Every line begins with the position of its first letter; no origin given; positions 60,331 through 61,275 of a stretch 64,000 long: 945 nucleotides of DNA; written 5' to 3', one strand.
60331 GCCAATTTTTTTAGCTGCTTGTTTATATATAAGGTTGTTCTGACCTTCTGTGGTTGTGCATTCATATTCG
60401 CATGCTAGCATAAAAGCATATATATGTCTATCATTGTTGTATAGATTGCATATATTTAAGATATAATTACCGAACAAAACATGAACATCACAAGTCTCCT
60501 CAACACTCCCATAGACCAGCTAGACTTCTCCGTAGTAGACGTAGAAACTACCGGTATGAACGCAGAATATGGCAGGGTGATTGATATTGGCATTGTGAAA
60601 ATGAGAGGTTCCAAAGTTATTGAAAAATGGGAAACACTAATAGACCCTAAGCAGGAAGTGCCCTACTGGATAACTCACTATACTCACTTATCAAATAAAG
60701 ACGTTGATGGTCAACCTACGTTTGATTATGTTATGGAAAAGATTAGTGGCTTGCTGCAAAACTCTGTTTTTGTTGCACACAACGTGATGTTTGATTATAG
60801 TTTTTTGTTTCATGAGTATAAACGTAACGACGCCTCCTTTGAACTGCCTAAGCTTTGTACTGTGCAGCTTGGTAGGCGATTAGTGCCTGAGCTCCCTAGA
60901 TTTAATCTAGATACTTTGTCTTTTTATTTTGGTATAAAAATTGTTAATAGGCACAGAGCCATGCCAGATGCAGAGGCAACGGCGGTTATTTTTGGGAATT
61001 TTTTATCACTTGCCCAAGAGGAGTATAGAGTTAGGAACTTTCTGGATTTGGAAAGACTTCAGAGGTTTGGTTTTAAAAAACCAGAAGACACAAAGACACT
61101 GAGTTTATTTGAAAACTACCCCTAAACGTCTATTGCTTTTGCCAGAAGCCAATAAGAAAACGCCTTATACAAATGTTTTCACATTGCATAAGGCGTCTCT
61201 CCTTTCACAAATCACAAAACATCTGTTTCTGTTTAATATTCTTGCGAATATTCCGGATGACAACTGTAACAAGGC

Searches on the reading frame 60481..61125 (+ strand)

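Call 77: search_protein_families(library=pfam, proteins=[window:60481-61125:+], max_evalue=0.001)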
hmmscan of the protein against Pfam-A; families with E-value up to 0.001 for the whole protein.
window:60481-61125:+ (214 aa): 1 family
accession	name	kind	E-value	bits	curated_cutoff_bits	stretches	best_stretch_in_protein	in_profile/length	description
PF00929.31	RNase_T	-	2.6e-31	109.8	24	1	18-171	2-164/164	Exonuclease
